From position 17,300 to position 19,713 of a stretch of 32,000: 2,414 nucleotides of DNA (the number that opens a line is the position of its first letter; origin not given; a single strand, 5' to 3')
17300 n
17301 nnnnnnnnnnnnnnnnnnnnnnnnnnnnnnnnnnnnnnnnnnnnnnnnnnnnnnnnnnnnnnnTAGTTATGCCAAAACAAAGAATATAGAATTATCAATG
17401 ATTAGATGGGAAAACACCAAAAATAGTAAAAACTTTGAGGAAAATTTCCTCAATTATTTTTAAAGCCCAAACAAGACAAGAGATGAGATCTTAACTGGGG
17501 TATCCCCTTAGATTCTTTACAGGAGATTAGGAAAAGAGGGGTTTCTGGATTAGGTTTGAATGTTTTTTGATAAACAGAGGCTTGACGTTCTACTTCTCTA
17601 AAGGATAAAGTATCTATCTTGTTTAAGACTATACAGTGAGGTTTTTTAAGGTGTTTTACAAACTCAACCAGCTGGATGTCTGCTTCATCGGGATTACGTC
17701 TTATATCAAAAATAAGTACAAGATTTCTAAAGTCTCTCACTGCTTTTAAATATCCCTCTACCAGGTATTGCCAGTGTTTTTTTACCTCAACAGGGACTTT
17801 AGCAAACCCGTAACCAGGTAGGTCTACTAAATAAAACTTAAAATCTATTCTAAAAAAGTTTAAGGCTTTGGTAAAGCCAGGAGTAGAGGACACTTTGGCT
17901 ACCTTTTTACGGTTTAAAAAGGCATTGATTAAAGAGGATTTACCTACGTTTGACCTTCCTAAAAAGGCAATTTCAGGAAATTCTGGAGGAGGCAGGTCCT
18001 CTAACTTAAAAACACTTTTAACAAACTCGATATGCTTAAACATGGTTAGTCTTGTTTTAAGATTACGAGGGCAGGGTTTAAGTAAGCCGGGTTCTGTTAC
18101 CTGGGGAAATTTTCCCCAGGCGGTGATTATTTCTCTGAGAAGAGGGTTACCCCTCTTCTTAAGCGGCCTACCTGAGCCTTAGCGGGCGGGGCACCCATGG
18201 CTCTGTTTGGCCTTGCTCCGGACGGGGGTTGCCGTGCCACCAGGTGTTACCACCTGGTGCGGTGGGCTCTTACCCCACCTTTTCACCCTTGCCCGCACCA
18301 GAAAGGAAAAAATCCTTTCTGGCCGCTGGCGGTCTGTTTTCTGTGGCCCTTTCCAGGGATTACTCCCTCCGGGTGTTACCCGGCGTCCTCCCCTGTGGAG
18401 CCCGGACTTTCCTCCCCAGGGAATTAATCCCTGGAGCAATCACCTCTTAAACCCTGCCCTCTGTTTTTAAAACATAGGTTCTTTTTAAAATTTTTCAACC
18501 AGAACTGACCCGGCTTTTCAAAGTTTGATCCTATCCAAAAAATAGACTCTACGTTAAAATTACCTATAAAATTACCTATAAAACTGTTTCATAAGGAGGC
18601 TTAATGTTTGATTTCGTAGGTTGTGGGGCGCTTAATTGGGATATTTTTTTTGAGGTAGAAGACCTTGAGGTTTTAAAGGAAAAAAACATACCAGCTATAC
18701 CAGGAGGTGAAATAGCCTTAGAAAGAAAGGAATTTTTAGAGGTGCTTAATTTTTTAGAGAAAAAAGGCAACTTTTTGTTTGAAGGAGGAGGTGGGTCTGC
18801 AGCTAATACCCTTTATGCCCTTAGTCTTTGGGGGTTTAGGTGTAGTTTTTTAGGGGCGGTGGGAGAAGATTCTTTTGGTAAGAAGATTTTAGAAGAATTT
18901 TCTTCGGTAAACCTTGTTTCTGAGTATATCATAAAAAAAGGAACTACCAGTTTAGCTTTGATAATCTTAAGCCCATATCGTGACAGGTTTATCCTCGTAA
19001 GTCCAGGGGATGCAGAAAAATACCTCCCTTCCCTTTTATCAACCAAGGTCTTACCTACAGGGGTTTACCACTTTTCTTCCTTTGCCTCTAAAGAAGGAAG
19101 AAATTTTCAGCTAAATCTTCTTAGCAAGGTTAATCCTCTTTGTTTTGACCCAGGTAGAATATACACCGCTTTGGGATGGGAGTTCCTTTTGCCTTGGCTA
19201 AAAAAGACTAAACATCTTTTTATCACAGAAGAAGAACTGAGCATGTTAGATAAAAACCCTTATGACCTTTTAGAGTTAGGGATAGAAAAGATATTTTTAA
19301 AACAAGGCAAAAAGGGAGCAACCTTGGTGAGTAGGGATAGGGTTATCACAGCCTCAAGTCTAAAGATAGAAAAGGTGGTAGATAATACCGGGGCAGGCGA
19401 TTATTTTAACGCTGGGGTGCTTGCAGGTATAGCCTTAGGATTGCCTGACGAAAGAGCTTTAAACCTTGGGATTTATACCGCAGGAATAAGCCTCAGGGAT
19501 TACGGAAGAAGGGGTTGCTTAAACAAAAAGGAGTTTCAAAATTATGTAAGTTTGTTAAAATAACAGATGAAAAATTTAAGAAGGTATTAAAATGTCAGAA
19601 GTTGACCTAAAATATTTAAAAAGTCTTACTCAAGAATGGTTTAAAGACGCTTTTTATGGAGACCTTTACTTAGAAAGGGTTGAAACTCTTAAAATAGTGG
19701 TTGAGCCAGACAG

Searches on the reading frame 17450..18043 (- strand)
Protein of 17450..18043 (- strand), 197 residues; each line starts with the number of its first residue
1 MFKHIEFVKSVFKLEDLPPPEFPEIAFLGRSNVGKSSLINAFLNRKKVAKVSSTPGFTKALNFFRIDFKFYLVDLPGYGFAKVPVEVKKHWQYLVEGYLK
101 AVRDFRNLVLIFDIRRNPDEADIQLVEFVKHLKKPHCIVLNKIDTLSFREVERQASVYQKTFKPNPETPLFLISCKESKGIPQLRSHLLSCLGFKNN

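Call 35: search_protein_families(library=pfam, proteins=[window:17450-18043:-], max_evalue=0.00001)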
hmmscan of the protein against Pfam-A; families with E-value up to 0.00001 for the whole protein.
window:17450-18043:- (197 aa): 4 families
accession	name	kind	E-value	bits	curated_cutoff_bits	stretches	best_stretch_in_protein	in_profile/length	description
PF01926.29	MMR_HSR1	-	2.5e-21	76.3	21.9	1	24-142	1-113/113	50S ribosome-binding GTPase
PF03193.22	RsgA_GTPase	-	3.1e-09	37.3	30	0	25-77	109-167/174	RsgA GTPase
PF02421.24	FeoB_N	-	1.4e-08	34.8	27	1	24-186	2-154/156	Ferrous iron transport protein B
PF00009.33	GTP_EFTU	-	1.6e-07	31.6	26.5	1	106-191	94-185/188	Elongation factor Tu GTP binding domain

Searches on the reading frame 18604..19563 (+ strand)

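Call 35: search_protein_families(library=pfam, proteins=[window:18604-19563:+], max_evalue=0.00001)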
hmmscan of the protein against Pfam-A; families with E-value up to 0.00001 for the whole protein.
window:18604-19563:+ (319 aa): 1 family
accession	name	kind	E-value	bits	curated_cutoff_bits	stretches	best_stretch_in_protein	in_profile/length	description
PF00294.29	PfkB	-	3e-34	119.1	25.8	1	61-306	34-299/302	pfkB family carbohydrate kinase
